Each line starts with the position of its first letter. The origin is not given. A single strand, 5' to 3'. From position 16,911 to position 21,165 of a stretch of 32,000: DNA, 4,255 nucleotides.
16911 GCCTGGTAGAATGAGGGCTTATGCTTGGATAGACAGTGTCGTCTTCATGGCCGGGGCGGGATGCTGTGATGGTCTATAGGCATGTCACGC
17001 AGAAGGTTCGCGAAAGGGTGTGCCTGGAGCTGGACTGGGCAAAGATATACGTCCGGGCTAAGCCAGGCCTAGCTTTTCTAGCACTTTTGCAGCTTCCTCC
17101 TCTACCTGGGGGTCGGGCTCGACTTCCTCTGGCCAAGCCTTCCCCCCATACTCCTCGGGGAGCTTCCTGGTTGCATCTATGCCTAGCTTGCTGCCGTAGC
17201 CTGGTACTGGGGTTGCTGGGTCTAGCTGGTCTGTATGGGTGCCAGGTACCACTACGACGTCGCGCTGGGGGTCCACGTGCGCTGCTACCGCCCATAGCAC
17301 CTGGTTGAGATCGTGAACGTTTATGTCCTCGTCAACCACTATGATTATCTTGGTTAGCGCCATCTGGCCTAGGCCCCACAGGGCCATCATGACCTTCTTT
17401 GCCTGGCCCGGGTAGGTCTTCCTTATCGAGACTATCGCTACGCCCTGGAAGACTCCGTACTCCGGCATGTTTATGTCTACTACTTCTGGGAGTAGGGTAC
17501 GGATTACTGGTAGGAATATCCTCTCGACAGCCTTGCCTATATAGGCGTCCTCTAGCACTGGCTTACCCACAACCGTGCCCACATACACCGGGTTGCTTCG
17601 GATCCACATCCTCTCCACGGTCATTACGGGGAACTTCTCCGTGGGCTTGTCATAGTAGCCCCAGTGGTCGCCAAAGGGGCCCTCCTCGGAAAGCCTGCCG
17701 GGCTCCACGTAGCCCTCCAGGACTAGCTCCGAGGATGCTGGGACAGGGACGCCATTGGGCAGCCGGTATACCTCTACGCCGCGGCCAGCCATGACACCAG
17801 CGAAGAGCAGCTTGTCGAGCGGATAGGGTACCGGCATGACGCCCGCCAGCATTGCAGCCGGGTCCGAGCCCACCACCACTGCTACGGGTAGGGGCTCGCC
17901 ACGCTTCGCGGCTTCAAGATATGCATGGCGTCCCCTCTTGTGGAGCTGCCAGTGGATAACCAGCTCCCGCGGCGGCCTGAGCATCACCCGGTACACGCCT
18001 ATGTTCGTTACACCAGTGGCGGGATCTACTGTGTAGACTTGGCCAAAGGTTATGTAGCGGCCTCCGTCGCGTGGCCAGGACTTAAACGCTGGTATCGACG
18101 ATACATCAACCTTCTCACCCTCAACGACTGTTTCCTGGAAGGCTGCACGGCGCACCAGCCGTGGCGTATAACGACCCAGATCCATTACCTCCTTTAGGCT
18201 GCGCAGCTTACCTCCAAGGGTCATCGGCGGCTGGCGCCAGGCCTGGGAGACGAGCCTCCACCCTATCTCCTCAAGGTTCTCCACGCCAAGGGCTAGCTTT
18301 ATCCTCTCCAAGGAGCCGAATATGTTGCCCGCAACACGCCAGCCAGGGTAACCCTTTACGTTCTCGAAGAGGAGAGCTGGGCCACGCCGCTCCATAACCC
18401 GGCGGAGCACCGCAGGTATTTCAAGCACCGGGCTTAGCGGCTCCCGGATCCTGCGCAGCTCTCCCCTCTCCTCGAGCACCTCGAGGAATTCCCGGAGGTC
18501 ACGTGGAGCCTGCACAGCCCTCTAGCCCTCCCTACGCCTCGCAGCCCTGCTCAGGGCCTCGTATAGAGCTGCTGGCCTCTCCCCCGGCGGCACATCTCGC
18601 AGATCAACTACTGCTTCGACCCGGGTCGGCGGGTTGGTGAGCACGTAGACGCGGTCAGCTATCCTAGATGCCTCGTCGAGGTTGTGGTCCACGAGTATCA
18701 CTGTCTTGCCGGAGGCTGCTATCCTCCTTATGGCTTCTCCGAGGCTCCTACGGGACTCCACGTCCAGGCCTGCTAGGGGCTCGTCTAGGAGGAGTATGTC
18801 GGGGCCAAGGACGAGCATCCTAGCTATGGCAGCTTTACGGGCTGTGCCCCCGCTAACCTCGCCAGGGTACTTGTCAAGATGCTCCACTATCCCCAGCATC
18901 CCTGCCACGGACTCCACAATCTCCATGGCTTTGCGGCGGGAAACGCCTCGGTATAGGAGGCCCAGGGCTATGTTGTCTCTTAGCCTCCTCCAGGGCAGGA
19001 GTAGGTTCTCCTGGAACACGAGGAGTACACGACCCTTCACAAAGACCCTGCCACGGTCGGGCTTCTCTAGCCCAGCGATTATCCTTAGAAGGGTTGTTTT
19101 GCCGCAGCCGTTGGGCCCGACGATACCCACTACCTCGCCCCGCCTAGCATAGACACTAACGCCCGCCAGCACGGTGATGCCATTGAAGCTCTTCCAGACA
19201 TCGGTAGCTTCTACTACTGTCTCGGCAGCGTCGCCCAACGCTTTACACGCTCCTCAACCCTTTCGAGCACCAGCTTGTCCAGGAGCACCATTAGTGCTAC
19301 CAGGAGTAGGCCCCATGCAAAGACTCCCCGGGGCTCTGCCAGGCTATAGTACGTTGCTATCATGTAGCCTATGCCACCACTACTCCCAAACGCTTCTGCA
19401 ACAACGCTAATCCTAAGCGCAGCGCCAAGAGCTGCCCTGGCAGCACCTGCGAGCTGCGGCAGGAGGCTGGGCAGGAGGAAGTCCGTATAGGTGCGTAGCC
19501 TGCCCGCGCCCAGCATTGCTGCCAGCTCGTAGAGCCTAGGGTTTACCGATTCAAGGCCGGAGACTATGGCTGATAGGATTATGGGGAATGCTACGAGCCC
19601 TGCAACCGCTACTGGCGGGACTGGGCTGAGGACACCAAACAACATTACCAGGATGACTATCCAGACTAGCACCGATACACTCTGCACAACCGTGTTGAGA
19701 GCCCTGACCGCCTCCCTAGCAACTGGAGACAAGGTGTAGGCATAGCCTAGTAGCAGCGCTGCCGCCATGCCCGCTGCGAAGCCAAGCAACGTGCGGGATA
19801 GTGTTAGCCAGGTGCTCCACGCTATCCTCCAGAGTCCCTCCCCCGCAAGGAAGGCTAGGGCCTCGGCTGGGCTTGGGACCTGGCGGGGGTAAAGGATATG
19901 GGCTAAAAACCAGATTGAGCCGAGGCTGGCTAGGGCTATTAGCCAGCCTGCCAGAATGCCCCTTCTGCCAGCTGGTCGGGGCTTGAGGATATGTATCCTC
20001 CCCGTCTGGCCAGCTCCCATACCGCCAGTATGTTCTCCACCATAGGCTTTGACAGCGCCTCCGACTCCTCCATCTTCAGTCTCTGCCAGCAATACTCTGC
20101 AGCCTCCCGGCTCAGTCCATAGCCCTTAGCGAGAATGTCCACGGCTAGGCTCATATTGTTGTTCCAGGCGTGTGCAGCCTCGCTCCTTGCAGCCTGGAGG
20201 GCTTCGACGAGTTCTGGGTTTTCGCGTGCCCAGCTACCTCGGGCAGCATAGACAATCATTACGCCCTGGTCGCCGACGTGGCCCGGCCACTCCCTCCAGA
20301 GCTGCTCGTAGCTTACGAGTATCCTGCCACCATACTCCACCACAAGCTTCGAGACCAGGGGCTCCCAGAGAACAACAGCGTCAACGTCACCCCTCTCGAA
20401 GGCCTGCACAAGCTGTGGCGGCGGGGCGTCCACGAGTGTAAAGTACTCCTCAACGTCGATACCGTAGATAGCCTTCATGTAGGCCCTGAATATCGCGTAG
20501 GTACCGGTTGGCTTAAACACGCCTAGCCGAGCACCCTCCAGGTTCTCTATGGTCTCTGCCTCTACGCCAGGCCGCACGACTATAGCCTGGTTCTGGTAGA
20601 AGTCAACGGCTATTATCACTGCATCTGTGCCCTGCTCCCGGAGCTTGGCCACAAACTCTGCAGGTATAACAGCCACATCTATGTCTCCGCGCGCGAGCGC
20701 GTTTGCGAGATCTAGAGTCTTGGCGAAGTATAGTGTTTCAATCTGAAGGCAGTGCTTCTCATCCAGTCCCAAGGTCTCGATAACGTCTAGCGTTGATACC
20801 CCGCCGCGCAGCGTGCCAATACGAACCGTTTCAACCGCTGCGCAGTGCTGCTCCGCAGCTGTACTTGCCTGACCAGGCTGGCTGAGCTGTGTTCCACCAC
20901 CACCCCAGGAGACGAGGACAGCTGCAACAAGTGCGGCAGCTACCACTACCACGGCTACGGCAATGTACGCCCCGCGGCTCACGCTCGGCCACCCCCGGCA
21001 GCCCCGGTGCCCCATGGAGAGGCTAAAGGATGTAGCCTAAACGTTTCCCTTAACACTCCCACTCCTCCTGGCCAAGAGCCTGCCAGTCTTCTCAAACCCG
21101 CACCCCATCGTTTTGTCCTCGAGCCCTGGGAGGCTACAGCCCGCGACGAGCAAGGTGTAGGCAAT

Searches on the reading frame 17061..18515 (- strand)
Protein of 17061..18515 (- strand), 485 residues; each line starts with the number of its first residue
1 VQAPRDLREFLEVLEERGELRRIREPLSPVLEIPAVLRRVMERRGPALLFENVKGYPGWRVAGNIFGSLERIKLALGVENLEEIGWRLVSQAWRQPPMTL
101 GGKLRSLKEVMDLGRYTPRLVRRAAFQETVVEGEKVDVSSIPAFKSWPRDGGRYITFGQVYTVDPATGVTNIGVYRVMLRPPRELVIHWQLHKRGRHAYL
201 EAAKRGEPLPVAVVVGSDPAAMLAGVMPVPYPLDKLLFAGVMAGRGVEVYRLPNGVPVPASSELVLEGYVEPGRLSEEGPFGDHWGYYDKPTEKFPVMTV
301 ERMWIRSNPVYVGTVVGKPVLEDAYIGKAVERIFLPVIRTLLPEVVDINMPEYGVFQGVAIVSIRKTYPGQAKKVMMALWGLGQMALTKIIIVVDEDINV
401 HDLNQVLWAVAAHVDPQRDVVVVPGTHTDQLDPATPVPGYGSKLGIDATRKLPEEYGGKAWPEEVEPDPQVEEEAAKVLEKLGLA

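Call 64: search_protein_families(library=pfam, proteins=[window:17061-18515:-], max_evalue=0.0001)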
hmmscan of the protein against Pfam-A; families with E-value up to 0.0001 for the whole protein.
window:17061-18515:- (485 aa): 3 families
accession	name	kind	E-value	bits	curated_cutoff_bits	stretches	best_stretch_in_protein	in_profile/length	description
PF01977.22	UbiD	-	3e-74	249.1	23.3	1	122-319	6-206/206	3-octaprenyl-4-hydroxybenzoate carboxy-lyase Rift-related domain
PF20696.2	UbiD_C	-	9.8e-50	168.3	24.2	1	325-448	2-127/127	3-octaprenyl-4-hydroxybenzoate carboxy-lyase C-terminal domain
PF20695.2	UbiD_N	-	8.5e-29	99.9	24.3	1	11-87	1-77/78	3-octaprenyl-4-hydroxybenzoate carboxy-lyase N-terminal domain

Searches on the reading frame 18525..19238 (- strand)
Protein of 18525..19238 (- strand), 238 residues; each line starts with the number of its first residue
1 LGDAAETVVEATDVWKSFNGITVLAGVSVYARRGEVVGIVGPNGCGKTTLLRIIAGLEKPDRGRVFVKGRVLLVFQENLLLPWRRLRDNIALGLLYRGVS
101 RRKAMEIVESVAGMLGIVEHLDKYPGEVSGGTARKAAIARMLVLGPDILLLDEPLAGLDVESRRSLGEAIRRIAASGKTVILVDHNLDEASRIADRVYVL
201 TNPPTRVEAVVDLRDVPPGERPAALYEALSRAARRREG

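Call 65: search_protein_families(library=pfam, proteins=[window:18525-19238:-], max_evalue=0.0001)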
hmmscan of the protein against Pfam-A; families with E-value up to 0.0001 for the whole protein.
window:18525-19238:- (238 aa): 3 families
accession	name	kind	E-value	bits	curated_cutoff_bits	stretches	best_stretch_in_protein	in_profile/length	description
PF00005.33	ABC_tran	-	1.5e-27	97.3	25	1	25-156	2-137/137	ABC transporter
PF13304.12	AAA_21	-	5.5e-11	43.5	27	0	126-185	236-298/304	AAA domain, putative AbiEii toxin, Type IV TA system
PF13191.12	AAA_16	-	3.8e-05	24.7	32.6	0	32-192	22-149/167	AAA ATPase domain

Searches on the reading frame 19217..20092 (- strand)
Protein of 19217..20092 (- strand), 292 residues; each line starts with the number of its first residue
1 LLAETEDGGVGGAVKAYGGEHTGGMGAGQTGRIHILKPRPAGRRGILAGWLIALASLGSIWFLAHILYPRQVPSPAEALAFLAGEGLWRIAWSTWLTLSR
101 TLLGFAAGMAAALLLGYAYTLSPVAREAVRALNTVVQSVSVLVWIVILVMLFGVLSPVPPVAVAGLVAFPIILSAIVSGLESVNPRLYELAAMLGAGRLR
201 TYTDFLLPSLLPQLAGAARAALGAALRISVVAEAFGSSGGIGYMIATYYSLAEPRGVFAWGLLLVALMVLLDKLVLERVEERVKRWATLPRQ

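Call 65: search_protein_families(library=pfam, proteins=[window:19217-20092:-], max_evalue=0.0001)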
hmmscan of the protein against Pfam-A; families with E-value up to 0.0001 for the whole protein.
window:19217-20092:- (292 aa): 1 family
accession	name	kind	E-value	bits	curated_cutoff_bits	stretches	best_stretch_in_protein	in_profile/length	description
PF00528.27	BPD_transp_1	-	2.9e-16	60.1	26.4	1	109-283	2-182/184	Binding-protein-dependent transport system inner membrane component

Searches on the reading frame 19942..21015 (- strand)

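Call 65: search_protein_families(library=pfam, proteins=[window:19942-21015:-], max_evalue=0.0001)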
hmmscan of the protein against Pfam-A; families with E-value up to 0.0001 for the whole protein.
window:19942-21015:- (358 aa): 4 families
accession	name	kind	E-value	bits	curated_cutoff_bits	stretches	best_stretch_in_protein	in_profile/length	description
PF13379.11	NMT1_2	-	9.9e-22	78.4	24.7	1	78-287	23-241/252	NMT1-like family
PF09084.16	NMT1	-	2.9e-08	34.3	20.5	1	98-283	29-208/216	NMT1/THI5 like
PF04069.17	OpuAC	-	1.6e-07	31.7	21.2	1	84-277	24-229/257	Substrate binding domain of ABC-type glycine betaine transport system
PF12974.12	Phosphonate-bd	-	1.9e-06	27.9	27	1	91-221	30-167/242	ABC transporter, phosphonate, periplasmic substrate-binding protein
